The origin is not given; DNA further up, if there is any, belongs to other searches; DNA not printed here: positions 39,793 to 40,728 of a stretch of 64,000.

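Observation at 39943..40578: Tandem NIPSNAP-domain protein inserted between nuoC and nuoD of complex I cluster 2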

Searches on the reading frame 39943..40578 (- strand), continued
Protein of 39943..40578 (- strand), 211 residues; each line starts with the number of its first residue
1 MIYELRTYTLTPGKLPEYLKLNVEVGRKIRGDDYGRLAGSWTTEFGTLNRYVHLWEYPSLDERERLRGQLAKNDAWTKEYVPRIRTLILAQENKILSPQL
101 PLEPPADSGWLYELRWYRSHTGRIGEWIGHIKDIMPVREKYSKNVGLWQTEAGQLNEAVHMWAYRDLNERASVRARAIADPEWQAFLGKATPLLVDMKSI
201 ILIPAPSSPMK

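Call 26: search_protein_families(library=pfam, proteins=[L003:658-1125:+, L003:1212-2180:+, L010:3186-4874:+, L010:6788-7396:+, L010:7264-8622:+, L040:5525-5980:-, L040:6793-7839:+, L054:5177-5638:+, L054:7590-8198:-, L054:2678-4081:-], max_evalue=0.0001)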
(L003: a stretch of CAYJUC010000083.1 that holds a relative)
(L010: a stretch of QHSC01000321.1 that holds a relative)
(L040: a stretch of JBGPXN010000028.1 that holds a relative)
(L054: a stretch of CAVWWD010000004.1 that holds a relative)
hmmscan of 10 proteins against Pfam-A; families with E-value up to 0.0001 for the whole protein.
L003:658-1125:+ (155 aa): 1 family
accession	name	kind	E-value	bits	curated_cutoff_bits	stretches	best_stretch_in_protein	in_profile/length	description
PF12867.12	DinB_2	-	5.1e-05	24.2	24.8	0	39-146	30-126/128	DinB superfamily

L003:1212-2180:+ (322 aa): 1 family
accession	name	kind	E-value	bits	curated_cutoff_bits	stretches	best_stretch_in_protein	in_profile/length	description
PF00296.26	Bac_luciferase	-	6.6e-62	210.1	27.9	1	12-285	21-309/314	Luciferase-like monooxygenase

L010:3186-4874:+ (562 aa): 2 families
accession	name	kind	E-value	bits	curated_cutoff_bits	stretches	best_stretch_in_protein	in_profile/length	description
PF13365.12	Trypsin_2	-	1.5e-21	78.1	27.6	1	364-498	1-144/144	Trypsin-like peptidase domain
PF00089.32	Trypsin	-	1e-05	25.9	20.6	1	363-502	26-198/220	Trypsin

L010:6788-7396:+ (202 aa): 1 family
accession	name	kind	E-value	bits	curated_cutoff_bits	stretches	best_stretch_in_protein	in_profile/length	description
PF00903.31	Glyoxalase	-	2.9e-14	54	20.6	1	15-151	1-121/121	Glyoxalase/Bleomycin resistance protein/Dioxygenase superfamily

L010:7264-8622:+ (453 aa): 3 families
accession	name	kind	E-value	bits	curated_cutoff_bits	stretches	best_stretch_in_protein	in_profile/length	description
PF13458.12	Peripla_BP_6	-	1.2e-48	167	31.7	1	98-445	1-323/343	Periplasmic binding protein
PF13433.12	Peripla_BP_5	-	2.3e-10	40.6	27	1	99-180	1-80/363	Periplasmic binding protein domain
PF01094.35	ANF_receptor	-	8.8e-08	32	25.4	1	120-452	4-342/353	Receptor family ligand binding region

L040:5525-5980:- (151 aa): 0 families

L040:6793-7839:+ (348 aa): 1 family
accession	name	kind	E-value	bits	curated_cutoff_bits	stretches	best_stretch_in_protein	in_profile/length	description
PF01070.24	FMN_dh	-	5.3e-110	368.2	24.9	1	19-345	1-349/350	FMN-dependent dehydrogenase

L054:5177-5638:+ (153 aa): 0 families

L054:7590-8198:- (202 aa): 1 family
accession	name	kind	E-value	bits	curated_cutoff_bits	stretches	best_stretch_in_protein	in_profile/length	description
PF02979.21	NHase_alpha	-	3.7e-82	274.6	27.2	1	14-191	5-184/184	Nitrile hydratase, alpha chain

L054:2678-4081:- (467 aa): 9 families
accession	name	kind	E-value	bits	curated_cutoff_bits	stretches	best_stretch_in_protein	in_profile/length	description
PF00158.32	Sigma54_activat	-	8.5e-72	240.7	20.2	1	153-319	1-167/168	Sigma-54 interaction domain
PF00072.30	Response_reg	-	2.1e-28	99.1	30.2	1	16-124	1-110/111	Response regulator receiver domain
PF25601.1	AAA_lid_14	-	2.2e-28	98.4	27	1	325-402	1-78/87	AAA+ ATPase lid domain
PF14532.12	Sigma54_activ_2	-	1.4e-22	80.9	25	1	154-324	1-138/138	Sigma-54 interaction domain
PF02954.25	HTH_8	-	3.5e-11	43.1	22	1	419-459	2-42/42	Bacterial regulatory protein, Fis family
PF07728.20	AAA_5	-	5.1e-07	30.2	22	1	177-295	2-123/139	AAA domain (dynein-related subfamily)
PF01078.27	Mg_chelatase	-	1.4e-05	25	20.3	0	232-294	93-157/207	Magnesium chelatase, subunit ChlI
PF13191.12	AAA_16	-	9.4e-05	23.4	32.6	1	153-207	2-57/167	AAA ATPase domain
PF00004.35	AAA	-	9.8e-05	23.3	21.2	0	177-294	1-109/131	ATPase family associated with various cellular activities (AAA)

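Call 27: fold_search(model_id=the predicted structure, library=pdb)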
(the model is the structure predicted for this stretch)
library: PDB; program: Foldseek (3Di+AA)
matches with E <= 10: 1434; with E <= 0.001: 160
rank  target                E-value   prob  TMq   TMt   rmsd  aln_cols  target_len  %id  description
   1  3f44                  7.6e-12  1.00  0.69  0.70   4.0       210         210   11  Crystal structure of putative monooxygenase (YP_193413.1) from Lactobacillus acidophilus NCFM at 1.55 A resolution (released 2008-11-18)
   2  3mcs_A                3.4e-11  1.00  0.70  0.68   3.9       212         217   12  Crystal structure of Putative monooxygenase (FN1347) from FUSOBACTERIUM NUCLEATUM SUBSP. NUCLEATUM ATCC 25586 at 2.55  (released 2010-05-19)
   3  3mcs_B                7.1e-11  1.00  0.69  0.67   3.9       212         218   12  Crystal structure of Putative monooxygenase (FN1347) from FUSOBACTERIUM NUCLEATUM SUBSP. NUCLEATUM ATCC 25586 at 2.55  (released 2010-05-19)
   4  2pgc_C                2.9e-10  1.00  0.69  0.71   3.9       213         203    8  Crystal structure of a a marine metagenome protein (jcvi_pep_1096685590403) from uncultured marine organism at 2.53 A  (released 2007-04-24)
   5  2ap6_A                8.0e-10  1.00  0.45  0.90   0.9        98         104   41  X-Ray Crystal Structure of Protein Atu4242 from Agrobacterium tumefaciens. Northeast Strucutral Genomics Consortium Ta (released 2005-11-01)
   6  2pgc_A                9.6e-10  1.00  0.68  0.70   3.9       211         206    8  Crystal structure of a a marine metagenome protein (jcvi_pep_1096685590403) from uncultured marine organism at 2.53 A  (released 2007-04-24)
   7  1vqy_D                1.5e-09  1.00  0.47  0.93   1.4       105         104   42  CRYSTAL STRUCTURE OF a NIPSNAP FAMILY PROTEIN (ATU5224) FROM AGROBACTERIUM TUMEFACIENS STR. C58 AT 2.40 A RESOLUTION (released 2005-01-18)
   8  5k9f                  1.6e-09  1.00  0.46  0.93   1.9       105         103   36  Crystal structure of a NIPSNAP domain protein from Burkholderia xenovorans (released 2016-06-15)
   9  2pgc_B                1.8e-09  1.00  0.68  0.69   3.9       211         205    8  Crystal structure of a a marine metagenome protein (jcvi_pep_1096685590403) from uncultured marine organism at 2.53 A  (released 2007-04-24)
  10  1vqy_A                4.7e-09  1.00  0.46  0.92   1.4       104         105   41  CRYSTAL STRUCTURE OF a NIPSNAP FAMILY PROTEIN (ATU5224) FROM AGROBACTERIUM TUMEFACIENS STR. C58 AT 2.40 A RESOLUTION (released 2005-01-18)
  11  5ixu                  9.1e-09  1.00  0.46  0.93   1.1       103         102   39  Crystal structure of an uncharacterized NIPSNAP domain protein from Burkholderia xenovorans (released 2016-03-30)
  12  5kak_B                1.2e-08  1.00  0.46  0.81   2.1       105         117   38  Crystal structure of an uncharacterized NIPSNAP-like domain protein from Burkholderia xenovorans (released 2016-06-15)
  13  1vqs_A                1.5e-08  1.00  0.47  0.88   1.4       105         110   40  Crystal structure of a nipsnap family protein with unknown function (atu4242) from agrobacterium tumefaciens str. c58  (released 2005-01-11)
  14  5kak_C                1.5e-08  1.00  0.46  0.80   2.0       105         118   38  Crystal structure of an uncharacterized NIPSNAP-like domain protein from Burkholderia xenovorans (released 2016-06-15)
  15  5kak_G                1.8e-08  1.00  0.46  0.81   2.1       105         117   38  Crystal structure of an uncharacterized NIPSNAP-like domain protein from Burkholderia xenovorans (released 2016-06-15)
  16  5kak_A                2.1e-08  1.00  0.45  0.80   2.0       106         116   34  Crystal structure of an uncharacterized NIPSNAP-like domain protein from Burkholderia xenovorans (released 2016-06-15)
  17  1vqs_B                2.5e-08  1.00  0.47  0.87   1.4       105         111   40  Crystal structure of a nipsnap family protein with unknown function (atu4242) from agrobacterium tumefaciens str. c58  (released 2005-01-11)
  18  5kak_F                3.4e-08  1.00  0.46  0.80   2.1       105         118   38  Crystal structure of an uncharacterized NIPSNAP-like domain protein from Burkholderia xenovorans (released 2016-06-15)
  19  5kak_D                4.1e-08  1.00  0.45  0.78   1.6       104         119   36  Crystal structure of an uncharacterized NIPSNAP-like domain protein from Burkholderia xenovorans (released 2016-06-15)
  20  1vqy_B                5.6e-08  1.00  0.45  0.82   0.9        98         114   42  CRYSTAL STRUCTURE OF a NIPSNAP FAMILY PROTEIN (ATU5224) FROM AGROBACTERIUM TUMEFACIENS STR. C58 AT 2.40 A RESOLUTION (released 2005-01-18)
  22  5kak_E                9.0e-08  1.00  0.45  0.78   2.1       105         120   38  Crystal structure of an uncharacterized NIPSNAP-like domain protein from Burkholderia xenovorans (released 2016-06-15)
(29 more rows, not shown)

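Call 28: find_encoding_contigs(protein=P0121, flank=5000, max_places=2)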
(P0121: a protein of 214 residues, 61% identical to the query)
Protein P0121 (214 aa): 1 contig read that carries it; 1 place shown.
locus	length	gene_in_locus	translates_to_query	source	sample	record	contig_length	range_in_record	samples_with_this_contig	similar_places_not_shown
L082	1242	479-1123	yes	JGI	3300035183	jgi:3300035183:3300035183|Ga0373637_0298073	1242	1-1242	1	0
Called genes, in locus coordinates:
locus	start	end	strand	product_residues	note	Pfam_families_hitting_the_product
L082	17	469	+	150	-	PF00329:Complex1_30kDa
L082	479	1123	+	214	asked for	PF07978:NIPSNAP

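Call 29: find_encoding_contigs(protein=P0122, flank=5000, max_places=2)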
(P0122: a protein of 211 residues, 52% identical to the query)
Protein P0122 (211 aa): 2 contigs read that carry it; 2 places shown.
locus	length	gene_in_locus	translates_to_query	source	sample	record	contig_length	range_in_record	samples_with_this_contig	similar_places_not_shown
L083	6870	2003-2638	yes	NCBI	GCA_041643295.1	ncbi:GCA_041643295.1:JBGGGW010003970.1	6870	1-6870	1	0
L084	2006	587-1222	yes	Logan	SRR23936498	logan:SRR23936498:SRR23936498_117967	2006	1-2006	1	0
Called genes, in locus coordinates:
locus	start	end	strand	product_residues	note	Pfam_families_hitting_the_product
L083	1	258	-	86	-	?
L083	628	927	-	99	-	-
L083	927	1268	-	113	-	PF20586:DUF6788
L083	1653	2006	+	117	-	PF01042:Ribonuc_L-PSP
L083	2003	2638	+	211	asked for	PF07978:NIPSNAP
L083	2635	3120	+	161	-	PF07331:TctB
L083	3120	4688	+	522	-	PF01970:TctA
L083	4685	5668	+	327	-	PF03401:TctC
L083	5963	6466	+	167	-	PF03401:TctC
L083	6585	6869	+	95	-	?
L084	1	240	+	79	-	?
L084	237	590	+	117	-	PF01042:Ribonuc_L-PSP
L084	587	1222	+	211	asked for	PF07978:NIPSNAP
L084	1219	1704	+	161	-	PF07331:TctB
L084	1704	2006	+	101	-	?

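Call 30: find_encoding_contigs(protein=P0125, flank=5000, max_places=2)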
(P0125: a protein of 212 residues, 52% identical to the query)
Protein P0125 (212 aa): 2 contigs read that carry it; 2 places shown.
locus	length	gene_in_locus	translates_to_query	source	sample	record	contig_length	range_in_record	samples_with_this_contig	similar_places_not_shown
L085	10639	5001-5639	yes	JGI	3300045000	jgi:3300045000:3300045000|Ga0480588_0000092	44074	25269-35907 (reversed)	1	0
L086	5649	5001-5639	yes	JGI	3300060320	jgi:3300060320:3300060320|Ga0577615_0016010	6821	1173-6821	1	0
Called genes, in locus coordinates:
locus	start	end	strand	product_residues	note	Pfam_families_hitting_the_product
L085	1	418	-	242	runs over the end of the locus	-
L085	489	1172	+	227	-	PF00856:SET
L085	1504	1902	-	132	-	-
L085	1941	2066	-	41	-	-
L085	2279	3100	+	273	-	PF13560:HTH_31, PF01381:HTH_3, PF12844:HTH_19 (weak), PF17765:MLTR_LBD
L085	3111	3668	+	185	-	-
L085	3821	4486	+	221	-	PF01323:DSBA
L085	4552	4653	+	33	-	-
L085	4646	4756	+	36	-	-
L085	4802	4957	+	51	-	-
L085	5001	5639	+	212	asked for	PF07978:NIPSNAP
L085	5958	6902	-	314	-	PF13621:Cupin_8 (weak), PF08007:JmjC_2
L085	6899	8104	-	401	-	PF13480:Acetyltransf_6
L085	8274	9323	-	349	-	PF13487:HD_5, PF01966:HD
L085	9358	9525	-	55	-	-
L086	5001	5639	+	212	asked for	PF07978:NIPSNAP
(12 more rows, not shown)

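Call 41: find_encoding_contigs(protein=P0130, flank=5000, max_places=2)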
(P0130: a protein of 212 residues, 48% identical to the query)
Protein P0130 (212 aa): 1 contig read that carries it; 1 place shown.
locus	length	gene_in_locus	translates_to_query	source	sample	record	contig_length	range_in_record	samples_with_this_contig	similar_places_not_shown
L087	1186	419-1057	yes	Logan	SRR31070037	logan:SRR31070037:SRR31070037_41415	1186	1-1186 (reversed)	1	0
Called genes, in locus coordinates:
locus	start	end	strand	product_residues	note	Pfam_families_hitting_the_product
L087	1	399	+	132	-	?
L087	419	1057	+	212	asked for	PF07978:NIPSNAP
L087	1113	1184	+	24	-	?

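Call 42: find_encoding_contigs(protein=P0124, flank=5000, max_places=2)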
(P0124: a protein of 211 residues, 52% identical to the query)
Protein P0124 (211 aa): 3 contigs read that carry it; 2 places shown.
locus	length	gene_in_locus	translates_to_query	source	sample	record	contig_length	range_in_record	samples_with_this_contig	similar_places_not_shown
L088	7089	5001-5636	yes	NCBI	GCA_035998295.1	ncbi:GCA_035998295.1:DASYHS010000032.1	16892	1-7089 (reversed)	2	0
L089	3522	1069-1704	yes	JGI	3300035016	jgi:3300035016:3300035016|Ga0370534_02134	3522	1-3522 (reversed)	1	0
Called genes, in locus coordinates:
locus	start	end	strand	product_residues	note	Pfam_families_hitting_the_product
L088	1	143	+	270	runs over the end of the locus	-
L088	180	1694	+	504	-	PF00501:AMP-binding, PF23562:AMP-binding_C_3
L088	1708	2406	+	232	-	PF00561:Abhydrolase_1 (faint), PF12146:Hydrolase_4 (weak), PF12697:Abhydrolase_6 (weak)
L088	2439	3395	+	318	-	PF13621:Cupin_8, PF08007:JmjC_2, PF13621:Cupin_8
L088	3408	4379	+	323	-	PF00892:EamA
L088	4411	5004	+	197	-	PF13302:Acetyltransf_3, PF00583:Acetyltransf_1 (weak)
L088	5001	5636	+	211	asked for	PF07978:NIPSNAP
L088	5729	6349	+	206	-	-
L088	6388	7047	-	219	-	PF01227:GTP_cyclohydroI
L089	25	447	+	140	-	PF00892:EamA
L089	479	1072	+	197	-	PF13302:Acetyltransf_3, PF00583:Acetyltransf_1 (weak)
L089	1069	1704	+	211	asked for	PF07978:NIPSNAP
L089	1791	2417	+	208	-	-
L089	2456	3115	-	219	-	PF01227:GTP_cyclohydroI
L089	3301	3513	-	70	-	PF04379:DUF525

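Call 43: find_encoding_contigs(protein=P0133, flank=5000, max_places=2)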
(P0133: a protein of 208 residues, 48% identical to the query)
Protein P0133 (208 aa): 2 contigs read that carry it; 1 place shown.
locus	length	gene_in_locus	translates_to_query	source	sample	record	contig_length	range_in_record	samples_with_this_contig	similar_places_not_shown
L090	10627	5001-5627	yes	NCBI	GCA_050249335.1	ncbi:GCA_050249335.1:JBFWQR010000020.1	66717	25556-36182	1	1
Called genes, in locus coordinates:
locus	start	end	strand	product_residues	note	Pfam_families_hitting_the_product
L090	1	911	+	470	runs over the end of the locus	PF09861:Lar_N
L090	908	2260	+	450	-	-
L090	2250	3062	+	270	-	-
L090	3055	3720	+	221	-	PF00731:AIRC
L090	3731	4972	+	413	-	PF22691:Thiolase_C_1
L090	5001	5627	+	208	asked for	PF07978:NIPSNAP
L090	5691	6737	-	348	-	PF02668:TauD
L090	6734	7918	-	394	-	PF03401:TctC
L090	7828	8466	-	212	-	PF07978:NIPSNAP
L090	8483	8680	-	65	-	PF06902:Fer4_19 (weak), PF13459:Fer4_15, PF13370:Fer4_13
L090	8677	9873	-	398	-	PF07992:Pyr_redox_2, PF00070:Pyr_redox, PF14759:Reductase_C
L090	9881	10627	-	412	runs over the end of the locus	PF00067:p450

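Call 46: search_solved_structures(query=window:39943-40578:-, max_evalue=0.001)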
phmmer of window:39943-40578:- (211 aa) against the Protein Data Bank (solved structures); distinct sequences matched with E-value up to 0.001: 6.
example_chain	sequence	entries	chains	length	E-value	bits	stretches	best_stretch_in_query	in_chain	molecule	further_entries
5ixu_A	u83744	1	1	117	3.9e-22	81.9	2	141-209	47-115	Uncharacterized protein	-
1vqy_A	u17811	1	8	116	4.4e-19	72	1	1-98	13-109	hypothetical protein AGR_pAT_315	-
2ap6_A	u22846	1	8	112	6.2e-19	71.5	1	1-99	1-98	hypothetical protein Atu4242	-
1vqs_A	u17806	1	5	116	7.8e-19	71.1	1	1-99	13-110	hypothetical protein AGR_L_1239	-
5k9f_A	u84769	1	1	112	1.5e-13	53.9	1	1-104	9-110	NIPSNAP domain protein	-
5kak_A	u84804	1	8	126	1.8e-13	53.6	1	138-209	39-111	Uncharacterized protein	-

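Call 47: list_cluster_members(proteins=[P0150, P0159, P0243, P0269, P0204, P0136, P0148, P0168])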
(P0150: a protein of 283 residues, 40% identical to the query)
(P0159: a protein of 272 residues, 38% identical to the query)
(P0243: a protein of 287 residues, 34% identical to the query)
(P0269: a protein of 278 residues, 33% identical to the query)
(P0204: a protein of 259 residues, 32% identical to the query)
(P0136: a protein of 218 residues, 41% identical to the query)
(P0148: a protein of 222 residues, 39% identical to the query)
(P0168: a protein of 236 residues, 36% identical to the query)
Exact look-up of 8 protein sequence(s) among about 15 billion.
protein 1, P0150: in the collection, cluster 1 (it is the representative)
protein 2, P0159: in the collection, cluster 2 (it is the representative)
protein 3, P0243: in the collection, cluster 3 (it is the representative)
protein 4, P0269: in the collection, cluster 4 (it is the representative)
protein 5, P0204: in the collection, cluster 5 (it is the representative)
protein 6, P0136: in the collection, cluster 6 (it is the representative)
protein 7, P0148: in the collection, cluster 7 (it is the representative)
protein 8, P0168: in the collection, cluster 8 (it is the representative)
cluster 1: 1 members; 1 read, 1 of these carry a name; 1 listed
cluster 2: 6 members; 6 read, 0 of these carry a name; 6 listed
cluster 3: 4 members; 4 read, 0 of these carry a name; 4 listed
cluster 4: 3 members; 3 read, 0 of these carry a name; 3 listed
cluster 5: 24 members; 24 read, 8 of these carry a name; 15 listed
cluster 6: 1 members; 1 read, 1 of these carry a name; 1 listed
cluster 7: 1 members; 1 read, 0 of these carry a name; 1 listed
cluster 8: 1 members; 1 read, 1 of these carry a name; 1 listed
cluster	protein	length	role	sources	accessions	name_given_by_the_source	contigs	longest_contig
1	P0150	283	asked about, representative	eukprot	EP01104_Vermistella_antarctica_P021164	TRINITY_DN9380_c0_g1_i1.p1 TRINITY_DN9380_c0_g1~~TRINITY_DN9380_c0_g1_i1.p1 ORF ...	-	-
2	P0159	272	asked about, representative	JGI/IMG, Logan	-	-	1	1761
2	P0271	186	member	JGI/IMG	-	-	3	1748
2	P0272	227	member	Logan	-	-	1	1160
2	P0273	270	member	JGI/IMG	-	-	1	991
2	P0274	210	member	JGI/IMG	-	-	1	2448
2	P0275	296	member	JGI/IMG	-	-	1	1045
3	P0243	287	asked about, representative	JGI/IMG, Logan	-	-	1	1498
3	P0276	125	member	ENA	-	-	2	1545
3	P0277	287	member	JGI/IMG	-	-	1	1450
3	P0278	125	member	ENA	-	-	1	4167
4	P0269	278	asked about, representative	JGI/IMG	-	-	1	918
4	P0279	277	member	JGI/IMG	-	-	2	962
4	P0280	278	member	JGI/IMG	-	-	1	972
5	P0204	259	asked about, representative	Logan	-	-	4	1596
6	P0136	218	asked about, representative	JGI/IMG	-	hypothetical protein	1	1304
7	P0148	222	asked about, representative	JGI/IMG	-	-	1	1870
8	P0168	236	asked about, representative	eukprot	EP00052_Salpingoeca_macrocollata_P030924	m.321477 g.321477 ORF g.321477 m.321477 type:complete len:237 (+) ...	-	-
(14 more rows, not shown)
